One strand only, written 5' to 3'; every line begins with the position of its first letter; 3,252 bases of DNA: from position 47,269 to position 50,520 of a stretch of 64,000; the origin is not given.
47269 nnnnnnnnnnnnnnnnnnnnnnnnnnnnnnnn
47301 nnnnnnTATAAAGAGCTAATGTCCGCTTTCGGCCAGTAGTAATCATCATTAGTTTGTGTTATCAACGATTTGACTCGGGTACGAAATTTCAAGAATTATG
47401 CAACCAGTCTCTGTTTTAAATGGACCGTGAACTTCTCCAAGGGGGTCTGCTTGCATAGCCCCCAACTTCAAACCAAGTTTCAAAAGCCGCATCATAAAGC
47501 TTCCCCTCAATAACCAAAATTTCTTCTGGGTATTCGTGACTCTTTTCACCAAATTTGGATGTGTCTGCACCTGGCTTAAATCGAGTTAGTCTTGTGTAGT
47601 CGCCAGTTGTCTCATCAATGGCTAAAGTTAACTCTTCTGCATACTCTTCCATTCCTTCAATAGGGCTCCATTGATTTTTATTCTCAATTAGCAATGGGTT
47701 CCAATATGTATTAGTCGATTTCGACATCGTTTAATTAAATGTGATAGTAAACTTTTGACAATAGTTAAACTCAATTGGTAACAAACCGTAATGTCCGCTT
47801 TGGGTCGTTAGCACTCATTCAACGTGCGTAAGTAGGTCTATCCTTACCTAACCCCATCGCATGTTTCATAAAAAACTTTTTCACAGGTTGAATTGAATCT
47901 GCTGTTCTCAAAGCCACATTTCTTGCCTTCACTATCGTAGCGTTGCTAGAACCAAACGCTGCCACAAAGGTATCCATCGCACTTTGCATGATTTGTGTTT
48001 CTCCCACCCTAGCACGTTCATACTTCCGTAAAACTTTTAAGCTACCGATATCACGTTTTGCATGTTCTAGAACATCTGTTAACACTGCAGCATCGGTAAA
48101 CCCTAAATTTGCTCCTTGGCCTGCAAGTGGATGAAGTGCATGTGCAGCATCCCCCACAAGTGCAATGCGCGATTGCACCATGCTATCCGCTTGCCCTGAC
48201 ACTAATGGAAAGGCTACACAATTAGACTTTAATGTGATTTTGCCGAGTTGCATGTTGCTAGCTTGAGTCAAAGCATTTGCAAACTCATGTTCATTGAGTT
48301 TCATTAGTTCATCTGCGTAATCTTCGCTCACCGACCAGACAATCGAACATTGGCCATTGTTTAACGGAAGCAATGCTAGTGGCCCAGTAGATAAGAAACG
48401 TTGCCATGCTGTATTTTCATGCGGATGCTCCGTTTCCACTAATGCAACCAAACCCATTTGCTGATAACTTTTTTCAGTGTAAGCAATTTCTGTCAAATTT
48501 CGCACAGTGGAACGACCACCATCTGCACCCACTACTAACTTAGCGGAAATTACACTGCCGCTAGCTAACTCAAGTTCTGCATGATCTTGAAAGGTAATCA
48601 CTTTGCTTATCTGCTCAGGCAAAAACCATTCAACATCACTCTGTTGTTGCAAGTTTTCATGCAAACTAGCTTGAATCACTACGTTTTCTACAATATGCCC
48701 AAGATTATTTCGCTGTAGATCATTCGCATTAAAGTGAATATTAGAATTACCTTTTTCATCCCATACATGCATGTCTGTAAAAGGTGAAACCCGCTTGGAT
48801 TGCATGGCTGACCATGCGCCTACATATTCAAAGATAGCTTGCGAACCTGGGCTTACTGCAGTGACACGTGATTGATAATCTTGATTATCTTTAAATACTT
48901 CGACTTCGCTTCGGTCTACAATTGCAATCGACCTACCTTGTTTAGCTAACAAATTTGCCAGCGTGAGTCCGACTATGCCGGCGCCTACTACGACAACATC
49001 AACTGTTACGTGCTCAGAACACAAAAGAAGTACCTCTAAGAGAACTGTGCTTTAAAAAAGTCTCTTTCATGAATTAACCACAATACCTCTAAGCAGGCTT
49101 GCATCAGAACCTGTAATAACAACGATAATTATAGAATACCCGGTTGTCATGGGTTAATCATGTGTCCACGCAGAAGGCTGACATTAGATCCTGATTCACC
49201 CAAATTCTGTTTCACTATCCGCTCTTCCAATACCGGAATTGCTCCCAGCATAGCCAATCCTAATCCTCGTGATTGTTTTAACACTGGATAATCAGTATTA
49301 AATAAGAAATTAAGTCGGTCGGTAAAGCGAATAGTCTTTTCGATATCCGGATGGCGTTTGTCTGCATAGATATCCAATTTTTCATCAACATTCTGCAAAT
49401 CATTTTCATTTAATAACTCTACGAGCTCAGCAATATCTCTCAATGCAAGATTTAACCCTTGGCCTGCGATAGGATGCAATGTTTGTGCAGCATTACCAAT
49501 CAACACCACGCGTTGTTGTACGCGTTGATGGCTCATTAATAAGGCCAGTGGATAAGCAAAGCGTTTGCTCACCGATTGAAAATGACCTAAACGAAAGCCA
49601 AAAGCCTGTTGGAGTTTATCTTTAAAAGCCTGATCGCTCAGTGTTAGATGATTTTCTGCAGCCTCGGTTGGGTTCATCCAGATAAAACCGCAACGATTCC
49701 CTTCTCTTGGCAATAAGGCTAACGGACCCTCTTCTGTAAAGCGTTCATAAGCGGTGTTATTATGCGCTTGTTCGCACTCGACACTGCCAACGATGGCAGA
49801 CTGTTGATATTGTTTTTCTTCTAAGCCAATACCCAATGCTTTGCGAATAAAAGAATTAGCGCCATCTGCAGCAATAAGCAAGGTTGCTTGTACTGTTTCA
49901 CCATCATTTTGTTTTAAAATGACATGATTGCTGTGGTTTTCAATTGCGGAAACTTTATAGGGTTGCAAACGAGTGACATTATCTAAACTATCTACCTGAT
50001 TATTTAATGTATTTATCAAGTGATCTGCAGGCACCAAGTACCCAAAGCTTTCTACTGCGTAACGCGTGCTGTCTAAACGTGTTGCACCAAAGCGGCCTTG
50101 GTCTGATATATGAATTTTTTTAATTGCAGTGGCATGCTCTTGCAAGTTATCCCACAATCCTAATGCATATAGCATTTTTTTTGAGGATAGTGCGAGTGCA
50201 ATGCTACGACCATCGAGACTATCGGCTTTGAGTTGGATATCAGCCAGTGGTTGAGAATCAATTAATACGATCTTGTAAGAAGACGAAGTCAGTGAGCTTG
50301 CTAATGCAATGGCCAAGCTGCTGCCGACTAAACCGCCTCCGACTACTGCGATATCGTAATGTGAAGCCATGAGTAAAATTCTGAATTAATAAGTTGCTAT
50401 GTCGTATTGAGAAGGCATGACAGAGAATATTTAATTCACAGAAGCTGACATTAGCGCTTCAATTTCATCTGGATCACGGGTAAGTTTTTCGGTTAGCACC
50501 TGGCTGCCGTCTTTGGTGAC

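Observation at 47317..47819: Cupin-like gene split at a C5/G5 homopolymer and bracketed by ~32-bp direct repeats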

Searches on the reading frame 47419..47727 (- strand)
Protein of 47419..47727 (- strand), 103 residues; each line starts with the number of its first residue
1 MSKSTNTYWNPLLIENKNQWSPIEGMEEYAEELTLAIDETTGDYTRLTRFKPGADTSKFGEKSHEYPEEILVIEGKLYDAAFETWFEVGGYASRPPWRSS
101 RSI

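Call 5: search_protein_families(library=pfam, proteins=[window:47419-47727:-], max_evalue=0.1)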
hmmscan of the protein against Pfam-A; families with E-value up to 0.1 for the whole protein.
seq(103 aa): 1 family
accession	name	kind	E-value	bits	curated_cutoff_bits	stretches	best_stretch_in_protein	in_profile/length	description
PF12973.13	Cupin_7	-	7.4e-07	29.4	27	1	19-95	12-80/105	ChrR Cupin-like domain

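Call 58: list_cluster_members(proteins=[P0036, window:47419-47727:-, P0024])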
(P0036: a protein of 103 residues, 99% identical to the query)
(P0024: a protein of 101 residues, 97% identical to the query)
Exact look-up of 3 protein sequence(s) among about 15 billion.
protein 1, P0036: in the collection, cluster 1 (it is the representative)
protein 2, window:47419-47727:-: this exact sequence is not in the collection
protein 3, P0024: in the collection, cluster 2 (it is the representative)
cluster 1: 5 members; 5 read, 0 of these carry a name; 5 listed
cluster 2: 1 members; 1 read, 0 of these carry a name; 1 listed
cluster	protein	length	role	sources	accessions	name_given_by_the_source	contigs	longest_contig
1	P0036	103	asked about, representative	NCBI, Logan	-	-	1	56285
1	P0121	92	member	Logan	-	-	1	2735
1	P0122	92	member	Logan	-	-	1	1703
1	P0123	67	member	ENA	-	-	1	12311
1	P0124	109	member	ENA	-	-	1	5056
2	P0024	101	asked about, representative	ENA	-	-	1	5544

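Call 61: find_encoding_contigs(protein=P0124, flank=1500, max_places=3)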
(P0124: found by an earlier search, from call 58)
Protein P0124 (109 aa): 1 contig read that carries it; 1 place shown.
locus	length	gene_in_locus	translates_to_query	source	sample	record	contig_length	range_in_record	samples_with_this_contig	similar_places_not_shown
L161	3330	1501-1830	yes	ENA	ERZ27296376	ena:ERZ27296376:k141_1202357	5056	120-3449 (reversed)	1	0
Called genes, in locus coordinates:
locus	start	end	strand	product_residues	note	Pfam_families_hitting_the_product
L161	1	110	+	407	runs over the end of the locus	PF01266:DAO (faint), PF01494:FAD_binding_3, PF04820:Trp_halogenase (faint), PF05834:Lycopene_cycl (faint), PF08491:SE (faint)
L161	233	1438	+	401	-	PF01266:DAO (weak), PF01494:FAD_binding_3, PF05834:Lycopene_cycl (faint), PF07992:Pyr_redox_2 (faint), PF13450:NAD_binding_8 (weak)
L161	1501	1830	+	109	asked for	PF12973:Cupin_7 (weak)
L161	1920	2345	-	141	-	-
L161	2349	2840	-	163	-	-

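Call 62: find_encoding_contigs(protein=P0123, flank=1500, max_places=3)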
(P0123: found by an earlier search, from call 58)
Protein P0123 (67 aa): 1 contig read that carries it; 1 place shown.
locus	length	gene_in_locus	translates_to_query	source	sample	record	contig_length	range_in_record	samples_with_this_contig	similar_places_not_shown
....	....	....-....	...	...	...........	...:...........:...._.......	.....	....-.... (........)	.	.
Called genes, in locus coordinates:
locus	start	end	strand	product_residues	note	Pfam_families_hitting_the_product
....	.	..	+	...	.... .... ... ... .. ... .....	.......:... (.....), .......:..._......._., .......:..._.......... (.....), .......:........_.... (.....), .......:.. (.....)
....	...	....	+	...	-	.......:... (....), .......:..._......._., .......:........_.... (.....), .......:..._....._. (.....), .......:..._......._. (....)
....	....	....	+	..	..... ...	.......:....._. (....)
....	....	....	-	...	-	-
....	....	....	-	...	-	-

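Call 63: find_encoding_contigs(protein=P0121, flank=1500, max_places=3)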
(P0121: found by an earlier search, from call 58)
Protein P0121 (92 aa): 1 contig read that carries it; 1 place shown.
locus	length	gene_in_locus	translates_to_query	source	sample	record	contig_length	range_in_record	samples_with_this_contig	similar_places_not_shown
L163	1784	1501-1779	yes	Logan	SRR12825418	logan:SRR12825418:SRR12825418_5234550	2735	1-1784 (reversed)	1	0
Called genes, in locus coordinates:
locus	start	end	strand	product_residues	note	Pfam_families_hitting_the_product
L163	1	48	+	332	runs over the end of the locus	?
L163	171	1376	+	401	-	PF01266:DAO (weak), PF01494:FAD_binding_3, PF05834:Lycopene_cycl (faint), PF13450:NAD_binding_8 (faint)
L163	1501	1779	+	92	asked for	PF12973:Cupin_7 (weak)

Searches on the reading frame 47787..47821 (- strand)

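Call 68: search_protein_families(library=pfam, proteins=[L099:504-803:-, L099:884-1360:-, L099:1917-3164:-], max_evalue=0.01)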
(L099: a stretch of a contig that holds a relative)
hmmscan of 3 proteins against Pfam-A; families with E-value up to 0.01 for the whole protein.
L099:504-803:- (99 aa): 1 family
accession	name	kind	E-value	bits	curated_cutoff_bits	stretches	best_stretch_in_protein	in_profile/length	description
PF05767.17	Pox_A14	-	0.0018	18.8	27.7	0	41-97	19-70/93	Poxvirus virion envelope protein A14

L099:884-1360:- (158 aa): 1 family
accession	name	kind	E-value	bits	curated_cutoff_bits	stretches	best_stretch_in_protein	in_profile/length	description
PF04940.18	BLUF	-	6e-26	90.8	25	1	4-94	2-92/92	Sensors of blue-light using FAD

L099:1917-3164:- (415 aa): 1 family
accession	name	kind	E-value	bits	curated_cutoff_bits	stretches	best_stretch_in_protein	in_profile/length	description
PF03349.22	Toluene_X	-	1.6e-50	172.3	29.7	1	21-401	7-404/421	Outer membrane protein transport protein (OMPP1/FadL/TodX)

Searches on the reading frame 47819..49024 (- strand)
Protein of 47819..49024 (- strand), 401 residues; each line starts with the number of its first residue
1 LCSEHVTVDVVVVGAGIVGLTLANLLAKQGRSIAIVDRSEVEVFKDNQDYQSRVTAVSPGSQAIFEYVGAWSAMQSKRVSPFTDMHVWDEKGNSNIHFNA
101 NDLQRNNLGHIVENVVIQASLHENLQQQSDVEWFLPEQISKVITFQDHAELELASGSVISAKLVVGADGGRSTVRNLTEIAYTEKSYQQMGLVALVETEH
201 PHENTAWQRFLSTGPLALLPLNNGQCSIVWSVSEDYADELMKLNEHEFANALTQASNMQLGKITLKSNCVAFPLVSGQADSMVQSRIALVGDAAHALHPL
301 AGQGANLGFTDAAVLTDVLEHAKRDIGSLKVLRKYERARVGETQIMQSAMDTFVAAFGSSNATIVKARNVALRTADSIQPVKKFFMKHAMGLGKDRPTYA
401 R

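Call 5: search_protein_families(library=pfam, proteins=[window:47819-49024:-], max_evalue=0.1)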
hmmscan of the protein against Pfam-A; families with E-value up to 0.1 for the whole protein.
window:47819-49024:- (401 aa): 22 families
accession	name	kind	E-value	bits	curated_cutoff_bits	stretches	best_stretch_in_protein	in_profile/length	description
PF01494.25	FAD_binding_3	-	5.9e-32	111.7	22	1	8-339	2-338/349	FAD binding domain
PF01266.30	DAO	-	1.4e-06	28.5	27.9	1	9-39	1-31/353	FAD dependent oxidoreductase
PF05834.18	Lycopene_cycl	-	2.3e-06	27.4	23.4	1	9-189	1-154/380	Lycopene cyclase protein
PF07992.20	Pyr_redox_2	-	5.4e-06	26.5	26.1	1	9-40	144-175/291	Pyridine nucleotide-disulphide oxidoreductase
PF13450.12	NAD_binding_8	-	1.2e-05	26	21.9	1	12-39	1-28/68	NAD(P)-binding Rossmann-like domain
PF03721.20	UDPG_MGDP_dh_N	-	0.0002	21.5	27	1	10-49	3-42/187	UDP-glucose/GDP-mannose dehydrogenase family, NAD binding domain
PF01946.23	Thi4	-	0.0003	20.6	26.2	1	4-39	14-50/235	Thi4 family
PF02737.24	3HCDH_N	-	0.00036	20.9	22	1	10-54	2-46/180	3-hydroxyacyl-CoA dehydrogenase, NAD binding domain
PF02558.23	ApbA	-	0.00053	20.1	22.2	1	10-47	1-39/150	Ketopantoate reductase PanE/ApbA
PF08491.16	SE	-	0.00082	19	20.1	1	279-328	124-172/276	Squalene epoxidase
PF00070.33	Pyr_redox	-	0.00084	20.2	22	1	10-40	2-32/82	Pyridine nucleotide-disulphide oxidoreductase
PF00890.30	FAD_binding_2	-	0.0014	18.3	20.4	1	9-40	1-32/414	FAD binding domain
PF03486.20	HI0933_like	-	0.0017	18.2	50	1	9-173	2-167/244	HI0933-like protein Rossmann domain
PF03807.23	F420_oxidored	-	0.0052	17.8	21.6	1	10-58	2-52/94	NADP oxidoreductase coenzyme F420-dependent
PF02254.24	TrkA_N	-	0.0053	17.5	23.8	1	10-43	1-34/116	TrkA-N domain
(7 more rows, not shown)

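Call 6: search_protein_families(library=ncbifam, proteins=[window:47819-49024:-], max_evalue=0.1)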
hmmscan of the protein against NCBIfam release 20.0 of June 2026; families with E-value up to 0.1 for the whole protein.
window:47819-49024:- (401 aa): 153 families (the best 25 are shown)
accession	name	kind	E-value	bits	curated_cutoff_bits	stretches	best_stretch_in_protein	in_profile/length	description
TIGR01988.1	Ubi-OHases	subfamily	3.9e-129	430.9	224.65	1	9-391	1-387/387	ubiquinone biosynthesis hydroxylase, UbiH/UbiF/VisC/COQ6 family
NF005788.0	PRK07608.1-3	equivalog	1.8e-108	362.8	478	1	8-391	3-387/388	UbiH/UbiF family hydroxylase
TIGR01984.1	UbiH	equivalog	1.2e-104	350.2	392.2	1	9-391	1-382/382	2-octaprenyl-6-methoxyphenyl hydroxylase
NF006461.0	PRK08850.1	equivalog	9.5e-104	347.3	633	1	7-401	4-401/405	FAD-dependent 2-octaprenylphenol hydroxylase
NF004318.0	PRK05714.1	equivalog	2.2e-100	336.2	653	1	6-401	3-406/407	2-octaprenyl-3-methyl-6-methoxy-1,4-benzoquinol hydroxylase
NF005949.0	PRK08013.1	equivalog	2.3e-98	329.8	620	1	7-399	3-398/401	FAD-dependent 2-octaprenylphenol hydroxylase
NF005612.0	PRK07364.1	equivalog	1.2e-94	317.2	487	1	4-398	15-410/415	FAD-dependent hydroxylase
TIGR01989.1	COQ6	equivalog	9.7e-94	314.8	489.3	2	8-260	1-272/437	ubiquinone biosynthesis monooxygenase COQ6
NF004356.0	PRK05732.1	equivalog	4.2e-92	309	384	1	7-394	3-394/395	2-octaprenyl-6-methoxyphenyl hydroxylase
NF005951.1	PRK08020.1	equivalog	6.3e-92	308.3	590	1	8-392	3-388/388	3-demethoxyubiquinol 3-hydroxylase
NF006460.0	PRK08849.1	equivalog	6.8e-89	298.3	598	1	8-392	6-386/386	2-octaprenyl-3-methyl-6-methoxy-1,4-benzoquinol hydroxylase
NF006448.0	PRK08773.1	equivalog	4e-87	292.4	614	1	5-391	4-391/393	UbiH/UbiF family hydroxylase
NF006593.0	PRK09126.1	equivalog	6.1e-82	275.6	420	1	7-390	4-389/393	5-demethoxyubiquinol-8 5-hydroxylase UbiM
NF005599.0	PRK07333.1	equivalog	2.2e-78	263.6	549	1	6-398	11-407/414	ubiquinone biosynthesis hydroxylase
NF005691.0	PRK07494.1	equivalog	3.2e-76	256.5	459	1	3-393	4-389/404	UbiH/UbiF family hydroxylase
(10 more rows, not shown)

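Call 15: find_related_loci(query=window:47819-49024:-, collection=genome_contigs, flank=4000)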
Query window:47819-49024:- (401 aa) in genome_contigs; peptide patterns used: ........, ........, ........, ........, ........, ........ (x = any residue, [..] = any of these).
38 stretches matched a pattern; 14 encode a relative of the query (tblastn E <= 1e-3); 14 distinct loci.
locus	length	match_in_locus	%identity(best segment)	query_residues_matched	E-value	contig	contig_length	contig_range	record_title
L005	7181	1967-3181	86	1-401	0e+0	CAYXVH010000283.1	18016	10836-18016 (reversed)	MAG TPA_asm: uncultured Thiotrichales bacterium isolate binchicken_co231_196 genome assembly, contig: k141_4340012, whol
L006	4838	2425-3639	82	1-401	0e+0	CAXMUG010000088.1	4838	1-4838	MAG: uncultured Mycobacterium sp. isolate 10C-St8-MC-01_bin.28.orig genome assembly, contig: k141_996404, whole genome s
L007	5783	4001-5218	82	1-401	0e+0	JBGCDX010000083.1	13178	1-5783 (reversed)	MAG: Gammaproteobacteria bacterium isolate SGMAG-62 contig83, whole genome shotgun sequence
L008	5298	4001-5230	82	1-401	0e+0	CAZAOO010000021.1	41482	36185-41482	MAG TPA_asm: uncultured Thiotrichales bacterium isolate SRP072547_co1_206 genome assembly, contig: NODE_1019_length_4148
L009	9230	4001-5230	80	1-401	0e+0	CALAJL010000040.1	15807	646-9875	MAG: uncultured Gammaproteobacteria bacterium isolate L1_Bin_METABAT__212_1 genome assembly, contig: c_000000292700, who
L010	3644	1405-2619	77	6-401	0e+0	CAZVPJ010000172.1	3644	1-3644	MAG TPA_asm: uncultured Thiotrichales bacterium isolate SRP268394_co2_124 genome assembly, contig: NODE_31578_length_364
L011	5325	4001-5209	75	8-401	0e+0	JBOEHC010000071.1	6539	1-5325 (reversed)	MAG: Gammaproteobacteria bacterium isolate PBSgam12 PBS13d_contig_6735, whole genome shotgun sequence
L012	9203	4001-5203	76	1-401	0e+0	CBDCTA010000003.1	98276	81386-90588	MAG: Gammaproteobacteria bacterium isolate 5855a647-896d-46ad-840d-d36910132e9f genome assembly, contig: contig_3, whole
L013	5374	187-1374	76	6-401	0e+0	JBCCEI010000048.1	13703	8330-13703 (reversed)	MAG: Pseudomonadota bacterium isolate P01_B01_bin.103 k141_2308186_length_13703_cov_18.9498, whole genome shotgun sequen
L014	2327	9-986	79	85-401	0e+0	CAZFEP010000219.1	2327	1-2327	MAG TPA_asm: uncultured Thiotrichales bacterium isolate SRP268394_co2_143 genome assembly, contig: NODE_55048_length_232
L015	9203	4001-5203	62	1-401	4e-176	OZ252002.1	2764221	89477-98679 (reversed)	MAG: Gammaproteobacteria bacterium isolate d484a861-56e0-41a6-afea-df8291d130ef genome assembly, chromosome: 1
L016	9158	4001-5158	36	23-397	2e-68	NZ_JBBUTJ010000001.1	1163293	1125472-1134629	Kiloniella sp. GXU_MW_B19 Scaffold1, whole genome shotgun sequence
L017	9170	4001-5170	33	9-392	1e-65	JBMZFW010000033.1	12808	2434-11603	MAG: Alphaproteobacteria bacterium isolate ME_XS_2301_6_bin_53 ME_XS_2301_6_bin_53_35, whole genome shotgun sequence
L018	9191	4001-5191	32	5-392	3e-61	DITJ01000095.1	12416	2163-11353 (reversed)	MAG TPA_asm: Alphaproteobacteria bacterium UBA6187 UBA6187_contig_121701, whole genome shotgun sequence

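Call 68: search_protein_families(library=pfam, proteins=[L009:5287-5667:+, L010:2762-3094:+, L010:3246-3578:+, L012:5228-5572:+, L014:1205-1543:+, L014:1613-1924:+, L014:1924-2181:+], max_evalue=0.01)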
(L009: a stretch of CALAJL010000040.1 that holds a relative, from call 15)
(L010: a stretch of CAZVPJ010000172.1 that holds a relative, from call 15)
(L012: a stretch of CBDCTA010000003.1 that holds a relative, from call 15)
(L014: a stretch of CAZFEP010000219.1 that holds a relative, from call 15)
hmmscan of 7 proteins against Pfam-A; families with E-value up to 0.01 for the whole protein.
L009:5287-5667:+ (126 aa): 2 families
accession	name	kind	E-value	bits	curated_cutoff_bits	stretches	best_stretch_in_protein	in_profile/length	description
PF04647.20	AgrB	-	0.0038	17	23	1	29-115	81-169/185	Accessory gene regulator B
PF20563.3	DUF6773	-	0.0095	16.2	27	1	9-80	78-149/163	Family of unknown function (DUF6773)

L010:2762-3094:+ (110 aa): 1 family
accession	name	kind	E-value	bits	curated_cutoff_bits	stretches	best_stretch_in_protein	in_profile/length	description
PF22747.2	Zn_ribbon_DUF2089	-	0.0028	18.1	27.6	0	5-14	13-22/32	DUF2089 zinc ribbon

L010:3246-3578:+ (110 aa): 0 families

L012:5228-5572:+ (114 aa): 0 families

L014:1205-1543:+ (112 aa): 0 families

L014:1613-1924:+ (103 aa): 1 family
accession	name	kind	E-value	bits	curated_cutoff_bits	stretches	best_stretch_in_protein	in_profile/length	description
PF13392.12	HNH_3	-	1.1e-08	35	24.8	1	62-101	1-41/46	HNH endonuclease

L014:1924-2181:+ (85 aa): 0 families

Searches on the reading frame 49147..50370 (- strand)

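Call 6: search_protein_families(library=ncbifam, proteins=[window:49147-50370:-], max_evalue=0.1)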
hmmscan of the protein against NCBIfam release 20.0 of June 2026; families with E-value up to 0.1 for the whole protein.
window:49147-50370:- (407 aa): 80 families (the best 25 are shown)
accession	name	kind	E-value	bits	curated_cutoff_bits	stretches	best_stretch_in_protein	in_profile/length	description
TIGR01984.1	UbiH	equivalog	1e-121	406.4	392.2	1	6-391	1-382/382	2-octaprenyl-6-methoxyphenyl hydroxylase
NF004356.0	PRK05732.1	equivalog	8e-121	403.6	384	1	4-392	3-392/395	2-octaprenyl-6-methoxyphenyl hydroxylase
TIGR01988.1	Ubi-OHases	subfamily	1.3e-117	392.9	224.65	1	6-390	1-386/387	ubiquinone biosynthesis hydroxylase, UbiH/UbiF/VisC/COQ6 family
NF005421.0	PRK06996.1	equivalog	4.3e-87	292.7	450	1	3-388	10-391/398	UbiH/UbiF/VisC/COQ6 family ubiquinone biosynthesis hydroxylase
NF005612.0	PRK07364.1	equivalog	5.4e-86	288.7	487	1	3-399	17-411/415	FAD-dependent hydroxylase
NF005599.0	PRK07333.1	equivalog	2.4e-83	280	549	1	2-404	10-413/414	ubiquinone biosynthesis hydroxylase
NF005788.0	PRK07608.1-3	equivalog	1.1e-80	271.3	478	1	4-390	2-386/388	UbiH/UbiF family hydroxylase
NF005691.0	PRK07494.1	equivalog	3.1e-77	259.8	459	1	3-392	7-388/404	UbiH/UbiF family hydroxylase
NF006461.0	PRK08850.1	equivalog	4.3e-72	243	633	1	4-399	4-399/405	FAD-dependent 2-octaprenylphenol hydroxylase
NF006593.0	PRK09126.1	equivalog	1.8e-70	237.8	420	1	2-388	2-387/393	5-demethoxyubiquinol-8 5-hydroxylase UbiM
NF006448.0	PRK08773.1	equivalog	5.8e-69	232.6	614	1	4-391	6-391/393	UbiH/UbiF family hydroxylase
TIGR01989.1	COQ6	equivalog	7e-66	223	489.3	2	5-262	1-273/437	ubiquinone biosynthesis monooxygenase COQ6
NF005949.0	PRK08013.1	equivalog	1.4e-62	211.9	620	1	4-391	3-391/401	FAD-dependent 2-octaprenylphenol hydroxylase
NF004318.0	PRK05714.1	equivalog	2e-61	207.9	653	1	3-399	3-404/407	2-octaprenyl-3-methyl-6-methoxy-1,4-benzoquinol hydroxylase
NF005951.1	PRK08020.1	equivalog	6.6e-58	196.4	590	1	4-391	2-387/388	3-demethoxyubiquinol 3-hydroxylase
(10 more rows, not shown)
